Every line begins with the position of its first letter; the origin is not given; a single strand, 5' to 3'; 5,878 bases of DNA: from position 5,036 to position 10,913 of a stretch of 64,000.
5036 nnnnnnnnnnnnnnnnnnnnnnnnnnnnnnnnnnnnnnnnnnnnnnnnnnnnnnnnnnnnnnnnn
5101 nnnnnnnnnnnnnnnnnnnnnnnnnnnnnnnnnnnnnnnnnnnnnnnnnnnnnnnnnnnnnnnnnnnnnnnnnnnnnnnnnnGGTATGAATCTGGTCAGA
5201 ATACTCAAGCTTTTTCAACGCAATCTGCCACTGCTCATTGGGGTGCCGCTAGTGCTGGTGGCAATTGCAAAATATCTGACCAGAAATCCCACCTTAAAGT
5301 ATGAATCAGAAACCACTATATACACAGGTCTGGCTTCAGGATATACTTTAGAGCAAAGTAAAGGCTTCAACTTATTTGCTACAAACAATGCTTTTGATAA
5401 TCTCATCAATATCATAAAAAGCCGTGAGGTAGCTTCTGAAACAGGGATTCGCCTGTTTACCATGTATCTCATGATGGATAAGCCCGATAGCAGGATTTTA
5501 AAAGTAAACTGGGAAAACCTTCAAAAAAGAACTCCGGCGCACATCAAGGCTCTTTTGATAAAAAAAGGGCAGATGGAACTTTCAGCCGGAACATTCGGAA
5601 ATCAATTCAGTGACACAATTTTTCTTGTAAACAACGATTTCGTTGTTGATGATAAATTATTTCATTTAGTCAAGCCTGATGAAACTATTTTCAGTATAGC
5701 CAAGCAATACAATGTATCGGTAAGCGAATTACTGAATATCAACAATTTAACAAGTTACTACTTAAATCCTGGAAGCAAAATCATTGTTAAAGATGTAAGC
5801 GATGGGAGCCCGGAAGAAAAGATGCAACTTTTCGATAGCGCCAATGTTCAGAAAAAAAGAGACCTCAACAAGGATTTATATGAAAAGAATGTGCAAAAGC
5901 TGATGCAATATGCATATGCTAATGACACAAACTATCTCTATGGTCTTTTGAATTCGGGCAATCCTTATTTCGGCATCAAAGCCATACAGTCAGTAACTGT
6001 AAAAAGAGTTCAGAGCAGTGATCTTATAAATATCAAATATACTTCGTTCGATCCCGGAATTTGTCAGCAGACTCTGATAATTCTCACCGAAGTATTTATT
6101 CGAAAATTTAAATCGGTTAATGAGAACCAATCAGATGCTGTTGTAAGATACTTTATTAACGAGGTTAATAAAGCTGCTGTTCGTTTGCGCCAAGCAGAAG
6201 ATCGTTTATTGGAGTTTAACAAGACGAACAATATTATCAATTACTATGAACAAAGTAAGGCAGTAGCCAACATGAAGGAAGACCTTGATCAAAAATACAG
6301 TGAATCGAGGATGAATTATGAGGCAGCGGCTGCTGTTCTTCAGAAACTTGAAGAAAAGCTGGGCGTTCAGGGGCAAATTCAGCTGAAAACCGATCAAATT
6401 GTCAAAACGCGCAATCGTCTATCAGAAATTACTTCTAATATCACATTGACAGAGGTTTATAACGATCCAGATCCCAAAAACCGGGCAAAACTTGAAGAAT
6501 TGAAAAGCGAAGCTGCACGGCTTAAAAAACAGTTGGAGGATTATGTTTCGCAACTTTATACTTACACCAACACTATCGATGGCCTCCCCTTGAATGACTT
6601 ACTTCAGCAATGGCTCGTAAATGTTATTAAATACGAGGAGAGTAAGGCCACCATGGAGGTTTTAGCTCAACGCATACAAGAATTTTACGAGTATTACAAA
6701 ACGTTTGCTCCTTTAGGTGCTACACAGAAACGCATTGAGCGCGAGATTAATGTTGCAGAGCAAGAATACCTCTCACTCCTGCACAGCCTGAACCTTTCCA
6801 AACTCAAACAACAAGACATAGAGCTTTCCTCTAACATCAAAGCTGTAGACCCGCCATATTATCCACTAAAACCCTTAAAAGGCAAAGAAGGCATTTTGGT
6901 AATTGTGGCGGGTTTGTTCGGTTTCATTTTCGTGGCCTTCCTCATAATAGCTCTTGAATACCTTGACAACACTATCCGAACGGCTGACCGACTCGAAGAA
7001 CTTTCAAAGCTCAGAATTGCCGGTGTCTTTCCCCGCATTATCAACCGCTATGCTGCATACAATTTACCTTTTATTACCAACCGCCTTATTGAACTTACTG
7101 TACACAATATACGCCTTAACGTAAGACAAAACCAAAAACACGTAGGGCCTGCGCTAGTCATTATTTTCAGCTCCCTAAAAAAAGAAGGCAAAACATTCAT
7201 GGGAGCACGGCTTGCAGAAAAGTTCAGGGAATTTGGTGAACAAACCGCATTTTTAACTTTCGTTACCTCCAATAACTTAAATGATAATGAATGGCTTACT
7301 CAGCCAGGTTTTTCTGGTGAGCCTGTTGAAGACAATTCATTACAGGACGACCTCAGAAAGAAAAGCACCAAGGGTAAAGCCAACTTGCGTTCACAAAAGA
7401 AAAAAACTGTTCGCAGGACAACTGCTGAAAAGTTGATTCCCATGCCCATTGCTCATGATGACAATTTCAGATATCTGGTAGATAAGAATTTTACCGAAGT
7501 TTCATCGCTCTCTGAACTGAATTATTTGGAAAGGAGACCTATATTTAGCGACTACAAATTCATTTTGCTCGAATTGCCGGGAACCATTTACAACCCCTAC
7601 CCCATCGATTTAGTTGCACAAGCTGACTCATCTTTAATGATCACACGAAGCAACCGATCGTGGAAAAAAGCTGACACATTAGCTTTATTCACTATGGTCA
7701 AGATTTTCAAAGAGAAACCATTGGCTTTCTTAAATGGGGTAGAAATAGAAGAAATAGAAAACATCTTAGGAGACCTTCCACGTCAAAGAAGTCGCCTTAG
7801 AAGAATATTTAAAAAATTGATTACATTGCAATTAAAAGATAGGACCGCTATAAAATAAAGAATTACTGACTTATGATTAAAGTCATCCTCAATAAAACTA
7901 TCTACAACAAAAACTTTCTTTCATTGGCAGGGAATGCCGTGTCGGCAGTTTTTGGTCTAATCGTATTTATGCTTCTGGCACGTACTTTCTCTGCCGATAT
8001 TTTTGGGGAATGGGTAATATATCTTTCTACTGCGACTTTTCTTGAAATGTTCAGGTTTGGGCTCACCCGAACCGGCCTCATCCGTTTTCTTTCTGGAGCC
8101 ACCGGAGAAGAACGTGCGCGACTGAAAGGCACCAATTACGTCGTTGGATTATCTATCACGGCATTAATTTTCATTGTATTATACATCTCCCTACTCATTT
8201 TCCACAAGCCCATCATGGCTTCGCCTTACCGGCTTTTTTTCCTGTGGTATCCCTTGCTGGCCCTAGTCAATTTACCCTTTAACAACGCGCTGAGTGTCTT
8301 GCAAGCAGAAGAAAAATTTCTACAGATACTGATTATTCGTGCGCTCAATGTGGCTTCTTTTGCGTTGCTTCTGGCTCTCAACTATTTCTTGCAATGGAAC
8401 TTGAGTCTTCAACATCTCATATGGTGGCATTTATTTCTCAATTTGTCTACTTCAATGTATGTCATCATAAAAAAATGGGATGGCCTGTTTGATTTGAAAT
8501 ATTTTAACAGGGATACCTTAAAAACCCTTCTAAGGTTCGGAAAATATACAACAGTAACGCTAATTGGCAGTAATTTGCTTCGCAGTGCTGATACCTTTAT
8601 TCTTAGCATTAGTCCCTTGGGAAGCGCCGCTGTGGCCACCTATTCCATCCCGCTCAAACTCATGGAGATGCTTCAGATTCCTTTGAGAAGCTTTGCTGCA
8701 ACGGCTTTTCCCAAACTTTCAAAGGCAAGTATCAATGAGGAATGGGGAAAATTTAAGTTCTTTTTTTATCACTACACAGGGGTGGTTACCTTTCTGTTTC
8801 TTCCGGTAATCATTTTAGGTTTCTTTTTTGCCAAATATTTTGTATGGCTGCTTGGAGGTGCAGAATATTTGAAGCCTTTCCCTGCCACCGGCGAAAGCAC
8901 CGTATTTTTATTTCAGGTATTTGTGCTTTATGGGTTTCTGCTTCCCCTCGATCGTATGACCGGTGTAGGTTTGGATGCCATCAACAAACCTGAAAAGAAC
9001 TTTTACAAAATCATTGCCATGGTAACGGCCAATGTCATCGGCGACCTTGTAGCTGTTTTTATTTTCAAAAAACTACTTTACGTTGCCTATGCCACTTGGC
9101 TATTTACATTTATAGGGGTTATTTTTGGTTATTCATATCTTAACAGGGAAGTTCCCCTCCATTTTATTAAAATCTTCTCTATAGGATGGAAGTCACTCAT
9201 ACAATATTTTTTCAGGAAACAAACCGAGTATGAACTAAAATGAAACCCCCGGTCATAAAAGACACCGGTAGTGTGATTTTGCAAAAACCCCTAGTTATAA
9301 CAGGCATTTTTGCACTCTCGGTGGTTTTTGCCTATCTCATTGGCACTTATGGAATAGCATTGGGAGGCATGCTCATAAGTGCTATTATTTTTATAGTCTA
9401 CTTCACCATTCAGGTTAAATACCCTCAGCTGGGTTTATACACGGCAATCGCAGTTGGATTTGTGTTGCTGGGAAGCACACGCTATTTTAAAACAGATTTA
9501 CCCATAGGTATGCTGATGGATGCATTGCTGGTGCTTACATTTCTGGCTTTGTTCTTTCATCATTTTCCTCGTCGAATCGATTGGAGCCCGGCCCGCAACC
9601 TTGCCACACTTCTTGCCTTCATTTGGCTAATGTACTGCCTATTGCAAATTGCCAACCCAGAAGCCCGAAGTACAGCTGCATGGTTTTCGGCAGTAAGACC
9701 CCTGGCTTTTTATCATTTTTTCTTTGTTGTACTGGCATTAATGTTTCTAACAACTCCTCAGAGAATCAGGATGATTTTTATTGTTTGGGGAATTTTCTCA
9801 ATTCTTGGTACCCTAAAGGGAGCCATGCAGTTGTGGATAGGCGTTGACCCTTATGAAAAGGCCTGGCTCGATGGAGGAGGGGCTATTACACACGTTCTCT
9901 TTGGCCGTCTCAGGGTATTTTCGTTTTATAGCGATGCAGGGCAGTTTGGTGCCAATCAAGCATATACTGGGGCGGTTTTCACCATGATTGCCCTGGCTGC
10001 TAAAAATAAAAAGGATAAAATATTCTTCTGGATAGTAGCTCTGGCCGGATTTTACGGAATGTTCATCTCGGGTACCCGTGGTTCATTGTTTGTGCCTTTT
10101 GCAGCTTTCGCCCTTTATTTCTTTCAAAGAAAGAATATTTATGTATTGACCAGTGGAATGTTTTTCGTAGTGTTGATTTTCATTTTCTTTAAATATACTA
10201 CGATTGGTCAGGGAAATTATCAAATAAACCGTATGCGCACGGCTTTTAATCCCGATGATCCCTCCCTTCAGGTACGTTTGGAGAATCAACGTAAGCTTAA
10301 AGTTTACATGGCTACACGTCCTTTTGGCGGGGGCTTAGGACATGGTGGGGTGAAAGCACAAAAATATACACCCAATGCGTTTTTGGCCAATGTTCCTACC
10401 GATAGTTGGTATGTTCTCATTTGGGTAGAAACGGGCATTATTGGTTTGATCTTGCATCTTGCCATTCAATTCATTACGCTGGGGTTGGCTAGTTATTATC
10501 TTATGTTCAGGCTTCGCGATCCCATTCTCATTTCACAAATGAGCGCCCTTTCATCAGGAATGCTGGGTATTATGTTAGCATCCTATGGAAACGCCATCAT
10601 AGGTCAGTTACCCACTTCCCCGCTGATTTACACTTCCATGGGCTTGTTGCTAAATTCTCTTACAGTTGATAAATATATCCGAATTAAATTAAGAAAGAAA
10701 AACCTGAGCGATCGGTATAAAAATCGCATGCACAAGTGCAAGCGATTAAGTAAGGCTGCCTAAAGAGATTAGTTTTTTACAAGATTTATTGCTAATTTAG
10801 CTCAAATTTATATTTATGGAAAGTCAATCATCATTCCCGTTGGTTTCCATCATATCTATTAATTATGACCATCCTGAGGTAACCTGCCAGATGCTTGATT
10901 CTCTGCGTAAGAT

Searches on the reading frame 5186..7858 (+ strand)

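Call 71: search_protein_families(library=pfam, proteins=[window:5186-7858:+], max_evalue=0.00001)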
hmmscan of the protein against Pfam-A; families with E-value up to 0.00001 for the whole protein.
window:5186-7858:+ (890 aa): 1 family
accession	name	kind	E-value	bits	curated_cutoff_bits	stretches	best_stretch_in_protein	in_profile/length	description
PF01476.26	LysM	-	6.3e-12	45.7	20.9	1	160-202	1-43/43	LysM domain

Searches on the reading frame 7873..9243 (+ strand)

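Call 71: search_protein_families(library=pfam, proteins=[window:7873-9243:+], max_evalue=0.00001)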
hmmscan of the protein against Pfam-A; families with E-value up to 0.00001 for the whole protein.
window:7873-9243:+ (456 aa): 1 family
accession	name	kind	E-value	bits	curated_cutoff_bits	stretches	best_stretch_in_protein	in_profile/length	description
PF01943.22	Polysacc_synt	-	2.8e-14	53.6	28.2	1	15-285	6-273/274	Polysaccharide biosynthesis protein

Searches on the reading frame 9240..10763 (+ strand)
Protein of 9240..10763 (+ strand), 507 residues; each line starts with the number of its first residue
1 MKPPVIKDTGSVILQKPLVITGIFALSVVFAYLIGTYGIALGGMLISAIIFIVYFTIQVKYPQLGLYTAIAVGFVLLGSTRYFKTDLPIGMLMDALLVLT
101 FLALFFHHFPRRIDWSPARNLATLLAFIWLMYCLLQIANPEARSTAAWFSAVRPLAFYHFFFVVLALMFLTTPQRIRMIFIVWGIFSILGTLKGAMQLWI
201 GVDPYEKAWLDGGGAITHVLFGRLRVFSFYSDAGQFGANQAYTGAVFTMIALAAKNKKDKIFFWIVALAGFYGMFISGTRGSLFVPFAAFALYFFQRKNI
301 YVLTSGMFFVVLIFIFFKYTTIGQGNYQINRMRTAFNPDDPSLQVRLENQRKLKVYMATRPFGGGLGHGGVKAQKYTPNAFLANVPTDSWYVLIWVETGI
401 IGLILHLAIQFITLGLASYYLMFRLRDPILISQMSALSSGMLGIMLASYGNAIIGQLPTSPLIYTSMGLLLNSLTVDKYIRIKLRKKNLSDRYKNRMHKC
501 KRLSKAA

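Call 71: search_protein_families(library=pfam, proteins=[window:9240-10763:+], max_evalue=0.00001)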
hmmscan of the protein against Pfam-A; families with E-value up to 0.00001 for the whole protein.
window:9240-10763:+ (507 aa): 1 family
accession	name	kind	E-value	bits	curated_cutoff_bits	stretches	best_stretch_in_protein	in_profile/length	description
PF04932.20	Wzy_C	-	2e-10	41.1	31.7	1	266-406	2-148/149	O-Antigen ligase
